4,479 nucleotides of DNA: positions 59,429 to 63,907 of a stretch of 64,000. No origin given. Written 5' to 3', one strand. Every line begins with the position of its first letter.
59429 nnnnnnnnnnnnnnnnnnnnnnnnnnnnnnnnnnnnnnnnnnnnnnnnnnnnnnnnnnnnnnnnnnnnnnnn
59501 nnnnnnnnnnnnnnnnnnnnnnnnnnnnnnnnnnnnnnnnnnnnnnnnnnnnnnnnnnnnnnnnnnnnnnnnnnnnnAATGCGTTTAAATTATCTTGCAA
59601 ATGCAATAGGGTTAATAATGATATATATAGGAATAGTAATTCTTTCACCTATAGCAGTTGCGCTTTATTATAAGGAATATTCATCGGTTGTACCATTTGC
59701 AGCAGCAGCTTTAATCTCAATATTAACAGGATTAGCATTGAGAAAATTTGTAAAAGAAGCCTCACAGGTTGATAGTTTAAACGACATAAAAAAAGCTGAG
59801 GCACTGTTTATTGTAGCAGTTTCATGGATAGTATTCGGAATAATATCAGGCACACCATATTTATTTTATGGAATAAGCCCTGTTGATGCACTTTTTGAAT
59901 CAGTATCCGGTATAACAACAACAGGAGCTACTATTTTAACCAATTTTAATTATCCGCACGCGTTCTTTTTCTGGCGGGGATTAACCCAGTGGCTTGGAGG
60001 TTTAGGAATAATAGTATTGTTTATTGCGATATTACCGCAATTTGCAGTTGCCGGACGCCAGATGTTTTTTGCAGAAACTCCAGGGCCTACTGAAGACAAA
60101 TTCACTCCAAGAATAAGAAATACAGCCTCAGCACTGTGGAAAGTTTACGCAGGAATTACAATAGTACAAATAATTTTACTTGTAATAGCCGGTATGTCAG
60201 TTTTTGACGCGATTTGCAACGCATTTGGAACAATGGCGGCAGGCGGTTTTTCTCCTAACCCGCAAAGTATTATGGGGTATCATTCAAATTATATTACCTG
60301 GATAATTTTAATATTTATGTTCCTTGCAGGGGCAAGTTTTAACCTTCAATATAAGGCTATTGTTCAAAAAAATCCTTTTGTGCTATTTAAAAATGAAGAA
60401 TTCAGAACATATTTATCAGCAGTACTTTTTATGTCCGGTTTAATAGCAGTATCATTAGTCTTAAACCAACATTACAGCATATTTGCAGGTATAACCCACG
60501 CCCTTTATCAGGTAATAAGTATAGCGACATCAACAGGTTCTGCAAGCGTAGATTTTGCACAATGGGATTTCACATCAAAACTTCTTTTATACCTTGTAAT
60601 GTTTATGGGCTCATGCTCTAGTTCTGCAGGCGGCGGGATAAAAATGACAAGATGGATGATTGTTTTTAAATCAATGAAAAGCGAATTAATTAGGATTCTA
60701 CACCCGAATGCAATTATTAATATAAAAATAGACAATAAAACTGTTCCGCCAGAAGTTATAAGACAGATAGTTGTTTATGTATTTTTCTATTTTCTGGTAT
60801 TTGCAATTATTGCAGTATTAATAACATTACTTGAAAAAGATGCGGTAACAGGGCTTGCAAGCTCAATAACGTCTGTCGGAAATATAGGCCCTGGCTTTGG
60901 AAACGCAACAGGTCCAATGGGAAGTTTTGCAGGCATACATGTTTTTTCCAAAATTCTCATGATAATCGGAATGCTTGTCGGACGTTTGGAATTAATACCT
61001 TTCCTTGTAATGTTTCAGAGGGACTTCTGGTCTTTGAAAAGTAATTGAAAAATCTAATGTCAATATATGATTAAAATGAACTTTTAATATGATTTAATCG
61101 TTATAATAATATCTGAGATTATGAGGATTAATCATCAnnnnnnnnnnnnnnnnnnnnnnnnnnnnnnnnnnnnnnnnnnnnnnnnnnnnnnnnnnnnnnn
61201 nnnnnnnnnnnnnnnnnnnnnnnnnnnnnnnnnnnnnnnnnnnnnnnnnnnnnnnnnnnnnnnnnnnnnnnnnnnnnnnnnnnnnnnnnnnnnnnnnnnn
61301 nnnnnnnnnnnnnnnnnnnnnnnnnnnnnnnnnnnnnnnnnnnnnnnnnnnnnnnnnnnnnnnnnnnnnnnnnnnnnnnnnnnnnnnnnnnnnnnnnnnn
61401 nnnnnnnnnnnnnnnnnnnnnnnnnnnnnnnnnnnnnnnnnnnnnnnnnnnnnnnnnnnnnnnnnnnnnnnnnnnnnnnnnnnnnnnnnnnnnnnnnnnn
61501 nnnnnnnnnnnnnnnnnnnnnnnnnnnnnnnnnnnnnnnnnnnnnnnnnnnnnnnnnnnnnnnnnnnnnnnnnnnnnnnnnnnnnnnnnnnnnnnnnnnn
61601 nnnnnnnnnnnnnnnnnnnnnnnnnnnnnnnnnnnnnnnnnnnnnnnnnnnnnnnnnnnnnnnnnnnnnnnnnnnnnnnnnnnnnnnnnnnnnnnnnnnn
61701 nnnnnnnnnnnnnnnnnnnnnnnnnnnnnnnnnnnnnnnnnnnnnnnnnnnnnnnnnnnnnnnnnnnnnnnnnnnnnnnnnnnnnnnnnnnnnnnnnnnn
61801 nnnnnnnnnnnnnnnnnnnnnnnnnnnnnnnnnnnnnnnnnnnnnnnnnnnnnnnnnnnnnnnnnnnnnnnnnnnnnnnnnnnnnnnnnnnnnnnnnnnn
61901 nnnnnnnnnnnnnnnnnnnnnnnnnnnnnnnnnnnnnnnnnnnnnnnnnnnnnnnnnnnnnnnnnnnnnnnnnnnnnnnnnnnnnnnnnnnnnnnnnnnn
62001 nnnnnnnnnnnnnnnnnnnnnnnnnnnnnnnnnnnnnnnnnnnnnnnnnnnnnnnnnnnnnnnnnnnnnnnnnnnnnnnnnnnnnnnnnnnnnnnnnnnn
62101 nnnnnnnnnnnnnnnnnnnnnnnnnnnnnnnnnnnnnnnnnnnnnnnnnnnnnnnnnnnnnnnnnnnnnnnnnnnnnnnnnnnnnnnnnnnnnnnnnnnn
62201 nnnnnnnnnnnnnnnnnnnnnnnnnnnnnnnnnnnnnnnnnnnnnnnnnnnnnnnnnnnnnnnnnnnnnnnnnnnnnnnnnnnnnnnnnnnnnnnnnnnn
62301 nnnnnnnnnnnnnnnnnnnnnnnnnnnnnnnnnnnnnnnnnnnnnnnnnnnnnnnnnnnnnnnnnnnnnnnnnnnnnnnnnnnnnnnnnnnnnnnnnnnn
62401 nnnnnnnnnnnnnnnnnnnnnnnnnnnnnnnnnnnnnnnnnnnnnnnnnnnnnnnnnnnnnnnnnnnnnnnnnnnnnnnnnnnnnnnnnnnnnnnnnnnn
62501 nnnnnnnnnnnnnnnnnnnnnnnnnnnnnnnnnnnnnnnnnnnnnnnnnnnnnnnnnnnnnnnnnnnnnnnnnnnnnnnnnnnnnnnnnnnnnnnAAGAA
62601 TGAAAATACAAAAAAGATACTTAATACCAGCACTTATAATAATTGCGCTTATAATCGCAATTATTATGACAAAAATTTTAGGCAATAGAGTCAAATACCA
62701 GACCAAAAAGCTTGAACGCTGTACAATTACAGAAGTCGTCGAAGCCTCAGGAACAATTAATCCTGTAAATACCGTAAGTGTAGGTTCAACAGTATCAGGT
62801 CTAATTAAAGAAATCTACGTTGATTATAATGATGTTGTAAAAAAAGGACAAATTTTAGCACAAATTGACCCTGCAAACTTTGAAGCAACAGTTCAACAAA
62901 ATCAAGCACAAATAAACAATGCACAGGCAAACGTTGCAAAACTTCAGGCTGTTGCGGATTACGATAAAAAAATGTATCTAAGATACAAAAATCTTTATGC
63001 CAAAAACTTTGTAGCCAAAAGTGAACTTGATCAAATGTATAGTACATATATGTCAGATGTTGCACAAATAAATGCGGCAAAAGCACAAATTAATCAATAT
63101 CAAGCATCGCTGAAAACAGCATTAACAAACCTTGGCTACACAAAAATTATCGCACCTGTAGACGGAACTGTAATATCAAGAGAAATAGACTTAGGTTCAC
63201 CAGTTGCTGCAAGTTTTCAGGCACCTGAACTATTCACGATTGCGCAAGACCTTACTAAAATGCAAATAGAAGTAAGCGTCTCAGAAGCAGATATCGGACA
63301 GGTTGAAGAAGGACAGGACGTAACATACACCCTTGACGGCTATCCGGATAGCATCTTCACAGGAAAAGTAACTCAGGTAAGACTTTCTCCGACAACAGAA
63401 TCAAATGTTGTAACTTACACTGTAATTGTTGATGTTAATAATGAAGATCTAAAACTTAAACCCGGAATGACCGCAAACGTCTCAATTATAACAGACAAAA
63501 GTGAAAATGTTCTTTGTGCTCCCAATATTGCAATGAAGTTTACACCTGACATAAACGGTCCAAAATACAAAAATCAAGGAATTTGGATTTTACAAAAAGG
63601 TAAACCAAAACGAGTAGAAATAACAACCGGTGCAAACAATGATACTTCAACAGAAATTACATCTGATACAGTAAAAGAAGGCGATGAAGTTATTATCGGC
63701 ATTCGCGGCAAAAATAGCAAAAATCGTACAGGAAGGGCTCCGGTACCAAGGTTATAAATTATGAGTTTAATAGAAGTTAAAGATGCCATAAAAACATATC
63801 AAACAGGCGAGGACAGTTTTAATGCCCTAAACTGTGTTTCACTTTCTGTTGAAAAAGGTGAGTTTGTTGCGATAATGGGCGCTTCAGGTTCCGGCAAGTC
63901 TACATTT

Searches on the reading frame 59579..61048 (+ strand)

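Call 74: search_protein_families(library=pfam, proteins=[window:59579-61048:+], max_evalue=0.00001)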
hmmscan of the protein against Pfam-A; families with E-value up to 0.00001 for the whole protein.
window:59579-61048:+ (489 aa): 1 family
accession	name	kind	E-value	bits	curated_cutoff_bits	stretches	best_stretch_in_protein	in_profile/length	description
PF02386.22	TrkH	-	3.1e-54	184.7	27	1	66-480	26-491/502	Cation transport protein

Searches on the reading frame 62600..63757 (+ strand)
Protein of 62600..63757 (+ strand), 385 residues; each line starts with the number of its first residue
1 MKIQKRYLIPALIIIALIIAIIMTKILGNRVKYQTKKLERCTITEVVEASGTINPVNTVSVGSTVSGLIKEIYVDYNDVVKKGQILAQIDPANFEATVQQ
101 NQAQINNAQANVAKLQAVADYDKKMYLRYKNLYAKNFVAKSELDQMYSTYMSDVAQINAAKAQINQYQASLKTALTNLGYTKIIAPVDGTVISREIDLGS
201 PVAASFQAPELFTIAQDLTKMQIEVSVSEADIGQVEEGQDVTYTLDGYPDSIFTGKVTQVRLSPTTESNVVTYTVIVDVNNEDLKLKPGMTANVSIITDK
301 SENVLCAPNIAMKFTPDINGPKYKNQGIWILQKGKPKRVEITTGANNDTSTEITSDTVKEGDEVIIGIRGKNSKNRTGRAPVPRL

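Call 74: search_protein_families(library=pfam, proteins=[window:62600-63757:+], max_evalue=0.00001)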
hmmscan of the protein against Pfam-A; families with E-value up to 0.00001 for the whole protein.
window:62600-63757:+ (385 aa): 3 families
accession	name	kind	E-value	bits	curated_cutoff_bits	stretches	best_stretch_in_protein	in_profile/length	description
PF16576.10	HlyD_D23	-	2.4e-24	86.2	30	1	46-292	5-214/214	Barrel-sandwich domain of CusB or HlyD membrane-fusion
PF13437.12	HlyD_3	-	1.1e-19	71.6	22.2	1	183-289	2-106/106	HlyD family secretion protein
PF13533.13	Biotin_lipoyl_2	-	2.9e-07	30.6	29.8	1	61-90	3-32/32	Biotin-lipoyl like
